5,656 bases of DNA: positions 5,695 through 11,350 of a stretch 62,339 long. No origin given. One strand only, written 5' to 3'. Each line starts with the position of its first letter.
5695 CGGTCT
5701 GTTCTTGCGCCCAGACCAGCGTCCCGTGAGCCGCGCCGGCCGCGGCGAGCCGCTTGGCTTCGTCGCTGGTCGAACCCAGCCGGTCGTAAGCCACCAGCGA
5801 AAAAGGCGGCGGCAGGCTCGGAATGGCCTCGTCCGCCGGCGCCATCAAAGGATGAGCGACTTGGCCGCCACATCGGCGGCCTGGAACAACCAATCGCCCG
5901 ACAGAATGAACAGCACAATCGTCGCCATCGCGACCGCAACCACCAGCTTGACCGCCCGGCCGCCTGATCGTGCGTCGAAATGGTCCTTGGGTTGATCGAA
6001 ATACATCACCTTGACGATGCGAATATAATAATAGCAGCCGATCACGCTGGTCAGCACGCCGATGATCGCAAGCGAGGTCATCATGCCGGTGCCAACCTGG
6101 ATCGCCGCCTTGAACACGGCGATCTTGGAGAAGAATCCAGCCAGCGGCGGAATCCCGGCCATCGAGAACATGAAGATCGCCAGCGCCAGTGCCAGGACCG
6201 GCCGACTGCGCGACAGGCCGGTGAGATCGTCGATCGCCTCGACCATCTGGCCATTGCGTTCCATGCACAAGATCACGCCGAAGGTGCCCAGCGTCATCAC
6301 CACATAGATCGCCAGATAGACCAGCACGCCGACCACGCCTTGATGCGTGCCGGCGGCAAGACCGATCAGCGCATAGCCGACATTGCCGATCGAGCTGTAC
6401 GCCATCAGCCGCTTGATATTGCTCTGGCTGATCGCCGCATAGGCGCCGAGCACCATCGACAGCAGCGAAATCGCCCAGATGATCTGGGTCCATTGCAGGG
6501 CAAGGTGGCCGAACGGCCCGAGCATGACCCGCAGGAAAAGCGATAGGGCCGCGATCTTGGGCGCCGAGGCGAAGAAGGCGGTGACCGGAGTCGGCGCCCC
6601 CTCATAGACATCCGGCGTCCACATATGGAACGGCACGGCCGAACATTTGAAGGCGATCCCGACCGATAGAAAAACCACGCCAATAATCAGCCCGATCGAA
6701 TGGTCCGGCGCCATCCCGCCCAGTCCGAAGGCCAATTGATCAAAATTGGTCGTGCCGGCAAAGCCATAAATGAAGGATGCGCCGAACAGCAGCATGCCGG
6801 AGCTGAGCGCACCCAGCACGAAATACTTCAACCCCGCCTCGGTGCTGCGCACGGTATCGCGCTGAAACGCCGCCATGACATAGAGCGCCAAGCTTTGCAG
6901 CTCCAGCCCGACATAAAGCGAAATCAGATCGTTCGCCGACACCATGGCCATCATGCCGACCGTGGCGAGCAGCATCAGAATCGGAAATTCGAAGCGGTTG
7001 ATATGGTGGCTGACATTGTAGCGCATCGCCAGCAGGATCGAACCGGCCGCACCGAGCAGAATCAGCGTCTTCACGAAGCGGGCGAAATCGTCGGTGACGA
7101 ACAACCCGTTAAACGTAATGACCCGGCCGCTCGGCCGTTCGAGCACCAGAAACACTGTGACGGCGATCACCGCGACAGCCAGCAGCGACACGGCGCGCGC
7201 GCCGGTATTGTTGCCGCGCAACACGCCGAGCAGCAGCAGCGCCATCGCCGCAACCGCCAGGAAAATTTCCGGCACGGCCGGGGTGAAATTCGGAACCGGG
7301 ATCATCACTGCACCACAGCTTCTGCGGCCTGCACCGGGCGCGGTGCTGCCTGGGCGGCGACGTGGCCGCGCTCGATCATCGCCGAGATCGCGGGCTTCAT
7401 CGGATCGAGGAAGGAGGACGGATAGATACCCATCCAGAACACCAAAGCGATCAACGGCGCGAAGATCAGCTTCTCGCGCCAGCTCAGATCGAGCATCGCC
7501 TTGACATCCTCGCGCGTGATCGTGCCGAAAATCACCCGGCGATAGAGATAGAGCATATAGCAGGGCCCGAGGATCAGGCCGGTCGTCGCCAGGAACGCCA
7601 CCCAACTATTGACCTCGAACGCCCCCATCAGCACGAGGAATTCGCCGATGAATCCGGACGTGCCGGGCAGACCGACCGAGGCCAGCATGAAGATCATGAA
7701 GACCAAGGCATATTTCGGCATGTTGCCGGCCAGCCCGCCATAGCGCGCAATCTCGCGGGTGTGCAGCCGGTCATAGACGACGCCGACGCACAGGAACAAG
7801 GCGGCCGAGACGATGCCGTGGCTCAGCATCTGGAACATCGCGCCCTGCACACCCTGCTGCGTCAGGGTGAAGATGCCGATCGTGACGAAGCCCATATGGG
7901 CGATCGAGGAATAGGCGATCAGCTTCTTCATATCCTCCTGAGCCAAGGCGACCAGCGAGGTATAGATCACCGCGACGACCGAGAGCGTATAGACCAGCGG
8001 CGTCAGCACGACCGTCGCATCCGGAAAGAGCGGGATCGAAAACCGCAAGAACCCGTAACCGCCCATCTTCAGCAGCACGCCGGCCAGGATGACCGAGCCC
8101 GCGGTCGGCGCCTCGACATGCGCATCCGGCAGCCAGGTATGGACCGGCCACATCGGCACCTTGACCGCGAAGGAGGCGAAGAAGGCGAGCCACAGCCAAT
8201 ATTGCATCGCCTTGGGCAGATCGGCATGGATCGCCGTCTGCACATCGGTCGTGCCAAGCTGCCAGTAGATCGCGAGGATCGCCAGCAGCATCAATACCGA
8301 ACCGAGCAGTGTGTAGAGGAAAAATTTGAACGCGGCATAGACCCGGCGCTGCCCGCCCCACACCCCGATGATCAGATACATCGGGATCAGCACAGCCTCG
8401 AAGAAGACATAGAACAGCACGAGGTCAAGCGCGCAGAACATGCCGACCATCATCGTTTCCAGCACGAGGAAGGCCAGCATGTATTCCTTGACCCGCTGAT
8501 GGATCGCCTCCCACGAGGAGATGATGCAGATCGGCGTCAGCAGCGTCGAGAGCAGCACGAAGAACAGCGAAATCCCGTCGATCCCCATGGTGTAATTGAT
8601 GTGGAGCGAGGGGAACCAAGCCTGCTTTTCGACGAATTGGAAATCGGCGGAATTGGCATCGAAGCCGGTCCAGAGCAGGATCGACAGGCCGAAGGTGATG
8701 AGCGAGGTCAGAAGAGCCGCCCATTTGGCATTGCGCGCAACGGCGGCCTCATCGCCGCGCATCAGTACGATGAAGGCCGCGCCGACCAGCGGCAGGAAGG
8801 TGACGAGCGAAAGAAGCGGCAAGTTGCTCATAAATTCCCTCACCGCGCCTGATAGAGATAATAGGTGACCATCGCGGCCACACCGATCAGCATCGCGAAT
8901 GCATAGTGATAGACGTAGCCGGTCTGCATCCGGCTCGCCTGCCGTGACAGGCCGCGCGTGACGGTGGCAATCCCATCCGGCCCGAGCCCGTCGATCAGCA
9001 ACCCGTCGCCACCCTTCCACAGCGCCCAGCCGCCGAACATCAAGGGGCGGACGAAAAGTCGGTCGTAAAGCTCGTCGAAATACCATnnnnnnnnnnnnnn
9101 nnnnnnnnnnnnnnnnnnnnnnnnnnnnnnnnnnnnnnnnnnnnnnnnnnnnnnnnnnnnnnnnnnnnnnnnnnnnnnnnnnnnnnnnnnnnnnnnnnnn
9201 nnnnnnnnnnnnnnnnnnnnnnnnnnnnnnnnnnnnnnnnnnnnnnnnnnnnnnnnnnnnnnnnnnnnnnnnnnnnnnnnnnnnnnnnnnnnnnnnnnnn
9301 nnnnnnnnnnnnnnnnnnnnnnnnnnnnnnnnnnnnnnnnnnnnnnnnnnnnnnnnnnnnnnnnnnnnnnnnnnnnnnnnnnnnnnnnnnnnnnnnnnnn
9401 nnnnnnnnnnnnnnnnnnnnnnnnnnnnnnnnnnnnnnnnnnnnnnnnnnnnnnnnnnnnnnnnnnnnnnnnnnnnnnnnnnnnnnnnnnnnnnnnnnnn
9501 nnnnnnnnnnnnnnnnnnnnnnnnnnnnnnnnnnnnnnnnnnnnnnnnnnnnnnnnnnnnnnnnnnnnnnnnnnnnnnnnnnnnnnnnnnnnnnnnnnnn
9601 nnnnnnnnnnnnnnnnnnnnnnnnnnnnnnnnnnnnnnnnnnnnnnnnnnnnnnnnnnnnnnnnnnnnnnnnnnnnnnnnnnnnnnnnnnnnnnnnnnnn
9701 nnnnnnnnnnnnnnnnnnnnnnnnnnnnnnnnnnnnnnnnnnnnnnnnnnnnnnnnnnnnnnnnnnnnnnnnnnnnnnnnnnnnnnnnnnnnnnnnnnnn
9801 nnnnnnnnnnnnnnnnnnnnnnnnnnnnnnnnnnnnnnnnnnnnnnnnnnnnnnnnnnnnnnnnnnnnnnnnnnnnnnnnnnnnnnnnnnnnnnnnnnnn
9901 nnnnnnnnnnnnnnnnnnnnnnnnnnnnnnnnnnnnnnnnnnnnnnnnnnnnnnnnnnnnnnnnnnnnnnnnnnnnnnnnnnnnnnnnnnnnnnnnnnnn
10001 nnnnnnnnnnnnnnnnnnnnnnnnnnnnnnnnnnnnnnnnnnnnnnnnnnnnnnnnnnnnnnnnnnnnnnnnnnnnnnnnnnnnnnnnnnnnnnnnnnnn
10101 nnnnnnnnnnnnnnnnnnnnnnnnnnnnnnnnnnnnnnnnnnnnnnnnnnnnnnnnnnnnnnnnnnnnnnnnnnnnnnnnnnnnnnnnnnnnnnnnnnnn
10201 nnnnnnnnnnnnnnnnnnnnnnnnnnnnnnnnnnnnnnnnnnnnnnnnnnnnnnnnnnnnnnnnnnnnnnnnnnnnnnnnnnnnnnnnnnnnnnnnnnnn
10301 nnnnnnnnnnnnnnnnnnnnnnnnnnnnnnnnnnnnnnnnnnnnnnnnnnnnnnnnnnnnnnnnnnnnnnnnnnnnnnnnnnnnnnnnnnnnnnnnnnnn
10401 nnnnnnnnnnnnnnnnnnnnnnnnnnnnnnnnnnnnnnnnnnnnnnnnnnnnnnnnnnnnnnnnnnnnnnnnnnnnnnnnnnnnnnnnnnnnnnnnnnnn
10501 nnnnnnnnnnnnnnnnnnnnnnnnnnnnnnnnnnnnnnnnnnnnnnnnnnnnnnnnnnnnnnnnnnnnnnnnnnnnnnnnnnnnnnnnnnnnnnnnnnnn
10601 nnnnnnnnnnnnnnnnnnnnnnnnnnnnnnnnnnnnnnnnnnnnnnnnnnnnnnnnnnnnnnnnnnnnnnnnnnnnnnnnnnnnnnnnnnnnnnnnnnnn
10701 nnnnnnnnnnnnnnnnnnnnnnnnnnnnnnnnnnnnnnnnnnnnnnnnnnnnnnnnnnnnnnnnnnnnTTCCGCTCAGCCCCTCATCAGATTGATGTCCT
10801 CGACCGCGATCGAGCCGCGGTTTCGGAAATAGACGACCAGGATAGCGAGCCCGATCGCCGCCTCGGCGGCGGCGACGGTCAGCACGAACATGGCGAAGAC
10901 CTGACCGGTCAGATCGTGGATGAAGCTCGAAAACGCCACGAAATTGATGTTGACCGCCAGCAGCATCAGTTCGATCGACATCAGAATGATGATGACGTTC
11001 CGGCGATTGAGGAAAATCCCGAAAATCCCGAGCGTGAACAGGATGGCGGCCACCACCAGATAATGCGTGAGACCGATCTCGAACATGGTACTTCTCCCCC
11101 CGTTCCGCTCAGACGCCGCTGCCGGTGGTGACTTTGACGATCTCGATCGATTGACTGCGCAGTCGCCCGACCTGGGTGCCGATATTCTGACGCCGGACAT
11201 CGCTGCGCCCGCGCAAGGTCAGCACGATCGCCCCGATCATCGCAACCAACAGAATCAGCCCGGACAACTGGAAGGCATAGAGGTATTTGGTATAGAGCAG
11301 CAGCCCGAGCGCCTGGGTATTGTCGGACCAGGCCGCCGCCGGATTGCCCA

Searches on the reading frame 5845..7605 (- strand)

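Call 83: search_protein_families(library=pfam, proteins=[window:5845-7605:-], max_evalue=0.00001)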
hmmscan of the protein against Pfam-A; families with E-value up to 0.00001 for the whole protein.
window:5845-7605:- (586 aa): 1 family
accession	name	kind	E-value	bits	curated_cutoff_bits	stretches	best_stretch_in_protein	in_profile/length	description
PF00361.26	Proton_antipo_M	-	1.8e-80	270.8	21.5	1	224-522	1-293/294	NADH:quinone oxidoreductase/Mrp antiporter, TM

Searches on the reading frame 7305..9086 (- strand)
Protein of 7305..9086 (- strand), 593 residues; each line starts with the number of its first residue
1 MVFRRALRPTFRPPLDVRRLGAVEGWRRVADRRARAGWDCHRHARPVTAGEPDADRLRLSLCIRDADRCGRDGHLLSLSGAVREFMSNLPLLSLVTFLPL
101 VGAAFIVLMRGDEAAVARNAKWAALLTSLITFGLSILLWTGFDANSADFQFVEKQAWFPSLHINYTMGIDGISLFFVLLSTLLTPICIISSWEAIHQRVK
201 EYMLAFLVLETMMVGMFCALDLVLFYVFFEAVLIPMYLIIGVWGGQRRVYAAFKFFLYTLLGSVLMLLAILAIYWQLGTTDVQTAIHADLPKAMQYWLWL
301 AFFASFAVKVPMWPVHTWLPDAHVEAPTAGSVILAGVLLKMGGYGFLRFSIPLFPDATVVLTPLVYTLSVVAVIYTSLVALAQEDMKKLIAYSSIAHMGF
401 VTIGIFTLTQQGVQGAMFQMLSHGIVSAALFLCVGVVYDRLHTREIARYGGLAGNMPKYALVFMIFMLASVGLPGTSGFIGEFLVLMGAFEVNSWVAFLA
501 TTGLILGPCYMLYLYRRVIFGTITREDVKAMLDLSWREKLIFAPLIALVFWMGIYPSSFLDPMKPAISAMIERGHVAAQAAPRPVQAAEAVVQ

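Call 83: search_protein_families(library=pfam, proteins=[window:7305-9086:-], max_evalue=0.00001)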
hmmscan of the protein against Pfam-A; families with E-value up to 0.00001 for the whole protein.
window:7305-9086:- (593 aa): 1 family
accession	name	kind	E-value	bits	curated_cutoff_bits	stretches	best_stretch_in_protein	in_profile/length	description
PF00361.26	Proton_antipo_M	-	1.1e-92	310.8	21.5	1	219-502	1-289/294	NADH:quinone oxidoreductase/Mrp antiporter, TM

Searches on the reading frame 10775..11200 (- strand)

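Call 85: search_protein_families(library=pfam, proteins=[window:10775-11200:-], max_evalue=0.00001)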
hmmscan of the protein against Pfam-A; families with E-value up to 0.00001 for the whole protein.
window:10775-11200:- (141 aa): 1 family
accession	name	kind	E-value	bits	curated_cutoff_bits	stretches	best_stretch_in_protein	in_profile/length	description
PF00420.29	Oxidored_q2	-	9.3e-31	105.9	26.1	1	46-141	1-95/95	NADH-ubiquinone/plastoquinone oxidoreductase chain 4L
